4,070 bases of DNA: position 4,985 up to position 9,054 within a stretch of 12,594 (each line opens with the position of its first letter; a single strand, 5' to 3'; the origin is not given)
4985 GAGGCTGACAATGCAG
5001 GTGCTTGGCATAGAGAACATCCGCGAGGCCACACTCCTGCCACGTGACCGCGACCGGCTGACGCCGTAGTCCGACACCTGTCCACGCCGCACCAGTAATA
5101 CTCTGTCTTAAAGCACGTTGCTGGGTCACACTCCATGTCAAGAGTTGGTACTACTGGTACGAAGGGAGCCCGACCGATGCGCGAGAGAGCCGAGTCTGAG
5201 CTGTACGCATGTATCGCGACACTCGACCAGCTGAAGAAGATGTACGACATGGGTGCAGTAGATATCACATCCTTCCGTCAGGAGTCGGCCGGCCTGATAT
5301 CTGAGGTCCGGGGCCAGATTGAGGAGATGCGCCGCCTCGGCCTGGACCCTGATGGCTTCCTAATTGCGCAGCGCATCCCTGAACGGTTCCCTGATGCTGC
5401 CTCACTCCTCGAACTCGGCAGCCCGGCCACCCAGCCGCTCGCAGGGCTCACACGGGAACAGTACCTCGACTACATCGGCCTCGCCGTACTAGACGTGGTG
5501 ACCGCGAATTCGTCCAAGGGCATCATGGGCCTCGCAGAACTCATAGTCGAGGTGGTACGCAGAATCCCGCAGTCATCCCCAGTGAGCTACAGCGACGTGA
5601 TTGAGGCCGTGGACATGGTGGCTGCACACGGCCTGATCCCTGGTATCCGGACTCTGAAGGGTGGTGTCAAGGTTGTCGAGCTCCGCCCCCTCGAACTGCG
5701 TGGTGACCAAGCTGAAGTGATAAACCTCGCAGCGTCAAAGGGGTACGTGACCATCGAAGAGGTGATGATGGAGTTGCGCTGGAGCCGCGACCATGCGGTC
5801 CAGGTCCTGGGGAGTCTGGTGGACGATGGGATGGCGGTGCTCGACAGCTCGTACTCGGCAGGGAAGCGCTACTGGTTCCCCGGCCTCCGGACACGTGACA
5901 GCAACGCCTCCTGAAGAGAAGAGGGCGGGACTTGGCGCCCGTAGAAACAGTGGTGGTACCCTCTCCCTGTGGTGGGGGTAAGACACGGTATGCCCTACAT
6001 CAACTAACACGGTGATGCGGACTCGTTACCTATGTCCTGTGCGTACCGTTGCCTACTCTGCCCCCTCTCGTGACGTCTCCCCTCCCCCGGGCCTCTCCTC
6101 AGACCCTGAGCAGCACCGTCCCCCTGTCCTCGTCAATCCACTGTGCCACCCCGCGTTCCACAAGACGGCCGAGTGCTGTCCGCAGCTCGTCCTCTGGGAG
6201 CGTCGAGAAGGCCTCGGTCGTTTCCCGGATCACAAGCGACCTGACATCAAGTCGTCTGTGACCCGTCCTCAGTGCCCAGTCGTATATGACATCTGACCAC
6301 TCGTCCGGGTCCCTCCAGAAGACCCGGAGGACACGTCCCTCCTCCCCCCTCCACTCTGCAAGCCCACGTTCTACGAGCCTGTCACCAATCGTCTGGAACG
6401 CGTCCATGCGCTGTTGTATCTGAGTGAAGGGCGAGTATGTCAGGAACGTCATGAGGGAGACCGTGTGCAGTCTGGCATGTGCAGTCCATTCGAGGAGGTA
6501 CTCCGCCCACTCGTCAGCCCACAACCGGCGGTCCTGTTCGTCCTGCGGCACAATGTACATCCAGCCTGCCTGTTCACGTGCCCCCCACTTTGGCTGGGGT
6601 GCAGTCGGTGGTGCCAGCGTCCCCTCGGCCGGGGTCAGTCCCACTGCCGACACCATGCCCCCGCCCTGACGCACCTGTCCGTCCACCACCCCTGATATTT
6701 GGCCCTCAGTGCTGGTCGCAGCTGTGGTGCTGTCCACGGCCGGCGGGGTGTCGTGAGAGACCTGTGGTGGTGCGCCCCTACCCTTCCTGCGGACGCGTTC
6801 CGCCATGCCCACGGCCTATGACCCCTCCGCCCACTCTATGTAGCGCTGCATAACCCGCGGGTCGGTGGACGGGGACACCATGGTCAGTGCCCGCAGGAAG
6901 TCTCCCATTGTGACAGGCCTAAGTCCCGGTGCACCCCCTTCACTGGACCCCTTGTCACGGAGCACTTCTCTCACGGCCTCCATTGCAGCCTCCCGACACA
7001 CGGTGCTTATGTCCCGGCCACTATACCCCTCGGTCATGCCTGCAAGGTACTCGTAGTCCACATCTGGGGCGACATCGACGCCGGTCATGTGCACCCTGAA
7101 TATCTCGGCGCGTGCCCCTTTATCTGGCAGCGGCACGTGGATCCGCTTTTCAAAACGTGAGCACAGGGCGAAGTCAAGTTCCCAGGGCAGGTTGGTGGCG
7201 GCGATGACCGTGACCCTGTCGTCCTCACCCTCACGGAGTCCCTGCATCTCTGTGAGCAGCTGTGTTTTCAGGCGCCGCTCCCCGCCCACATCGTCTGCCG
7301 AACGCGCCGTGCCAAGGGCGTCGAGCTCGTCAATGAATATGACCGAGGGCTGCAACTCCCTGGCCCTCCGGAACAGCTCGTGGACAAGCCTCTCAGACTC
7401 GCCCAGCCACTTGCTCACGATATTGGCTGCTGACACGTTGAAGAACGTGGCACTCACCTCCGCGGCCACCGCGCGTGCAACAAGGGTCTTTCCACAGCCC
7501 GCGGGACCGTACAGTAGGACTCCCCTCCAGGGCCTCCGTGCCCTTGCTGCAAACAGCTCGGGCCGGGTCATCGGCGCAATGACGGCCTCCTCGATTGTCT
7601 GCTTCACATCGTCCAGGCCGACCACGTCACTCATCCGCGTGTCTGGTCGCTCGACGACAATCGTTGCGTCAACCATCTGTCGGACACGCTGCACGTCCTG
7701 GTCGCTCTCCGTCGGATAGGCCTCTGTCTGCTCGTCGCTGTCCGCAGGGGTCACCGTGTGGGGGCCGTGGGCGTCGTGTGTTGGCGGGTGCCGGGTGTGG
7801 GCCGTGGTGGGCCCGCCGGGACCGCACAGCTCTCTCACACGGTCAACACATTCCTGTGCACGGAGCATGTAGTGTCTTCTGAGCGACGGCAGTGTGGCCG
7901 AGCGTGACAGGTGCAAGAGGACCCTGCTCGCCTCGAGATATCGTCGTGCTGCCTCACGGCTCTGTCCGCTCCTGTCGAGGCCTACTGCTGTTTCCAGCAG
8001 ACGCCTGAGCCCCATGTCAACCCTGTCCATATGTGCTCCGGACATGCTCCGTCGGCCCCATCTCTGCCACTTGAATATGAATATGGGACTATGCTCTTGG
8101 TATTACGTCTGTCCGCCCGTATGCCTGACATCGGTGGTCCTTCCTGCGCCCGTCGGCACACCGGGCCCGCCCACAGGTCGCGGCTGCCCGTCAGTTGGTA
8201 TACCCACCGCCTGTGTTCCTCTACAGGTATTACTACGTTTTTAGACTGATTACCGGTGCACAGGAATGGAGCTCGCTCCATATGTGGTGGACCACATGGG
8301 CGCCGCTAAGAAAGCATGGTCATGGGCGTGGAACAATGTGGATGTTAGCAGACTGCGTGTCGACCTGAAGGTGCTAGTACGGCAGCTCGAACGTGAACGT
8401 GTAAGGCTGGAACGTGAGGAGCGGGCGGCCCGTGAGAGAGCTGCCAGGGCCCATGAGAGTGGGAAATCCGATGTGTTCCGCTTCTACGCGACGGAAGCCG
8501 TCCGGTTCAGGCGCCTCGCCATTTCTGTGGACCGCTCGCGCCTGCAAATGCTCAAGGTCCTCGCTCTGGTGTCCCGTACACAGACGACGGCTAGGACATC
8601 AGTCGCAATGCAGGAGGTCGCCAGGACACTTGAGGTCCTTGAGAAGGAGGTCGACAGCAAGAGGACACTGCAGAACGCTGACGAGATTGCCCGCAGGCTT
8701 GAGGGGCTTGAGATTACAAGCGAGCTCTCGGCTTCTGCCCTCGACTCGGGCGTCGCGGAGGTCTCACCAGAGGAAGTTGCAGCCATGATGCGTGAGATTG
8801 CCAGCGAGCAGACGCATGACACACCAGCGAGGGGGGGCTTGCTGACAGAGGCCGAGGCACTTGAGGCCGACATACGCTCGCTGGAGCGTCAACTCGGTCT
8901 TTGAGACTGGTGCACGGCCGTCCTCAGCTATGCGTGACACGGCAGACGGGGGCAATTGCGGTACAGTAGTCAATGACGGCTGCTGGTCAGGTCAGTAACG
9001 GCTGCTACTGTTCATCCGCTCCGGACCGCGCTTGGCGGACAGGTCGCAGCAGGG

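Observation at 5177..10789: Self-contained five-gene ESCRT cluster that may hard-wire ESCRT-I to ESCRT-II without ubiquitin genes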

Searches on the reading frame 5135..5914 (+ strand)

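Call 3: search_protein_families(library=pfam, proteins=[window:5135-5914:+], max_evalue=0.01)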
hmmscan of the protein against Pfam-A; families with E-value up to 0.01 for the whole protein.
window:5135-5914:+ (259 aa): 1 family
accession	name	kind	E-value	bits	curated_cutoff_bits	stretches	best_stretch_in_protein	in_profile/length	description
PF04157.22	EAP30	-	9.8e-14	52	26.8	1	92-237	64-218/219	EAP30/Vps36 family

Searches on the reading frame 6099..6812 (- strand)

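Call 3: search_protein_families(library=pfam, proteins=[window:6099-6812:-], max_evalue=0.01)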
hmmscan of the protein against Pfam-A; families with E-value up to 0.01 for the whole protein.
window:6099-6812:- (237 aa): 1 family
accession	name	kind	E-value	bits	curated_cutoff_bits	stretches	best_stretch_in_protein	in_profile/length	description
PF05871.18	ESCRT-II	-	3e-12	47.4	27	1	95-186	17-114/138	ESCRT-II complex subunit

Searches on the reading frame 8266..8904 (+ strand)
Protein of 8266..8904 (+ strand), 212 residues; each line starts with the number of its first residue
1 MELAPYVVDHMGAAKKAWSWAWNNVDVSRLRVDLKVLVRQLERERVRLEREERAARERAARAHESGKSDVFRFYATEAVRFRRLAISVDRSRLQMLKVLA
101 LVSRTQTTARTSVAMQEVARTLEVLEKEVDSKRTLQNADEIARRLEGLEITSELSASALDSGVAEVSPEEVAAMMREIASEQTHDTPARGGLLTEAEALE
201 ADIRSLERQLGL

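Call 3: search_protein_families(library=pfam, proteins=[window:8266-8904:+], max_evalue=0.01)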
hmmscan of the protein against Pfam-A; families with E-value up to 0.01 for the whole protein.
window:8266-8904:+ (212 aa): 2 families
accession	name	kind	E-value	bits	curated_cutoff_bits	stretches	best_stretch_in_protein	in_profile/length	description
PF03357.26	Snf7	-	2.9e-12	47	27.3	1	34-186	6-157/171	Snf7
PF22913.1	NBAS_11th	-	0.0077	16.6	27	0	86-195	13-117/125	NBAS subunit of NRZ tethering complex, C-terminal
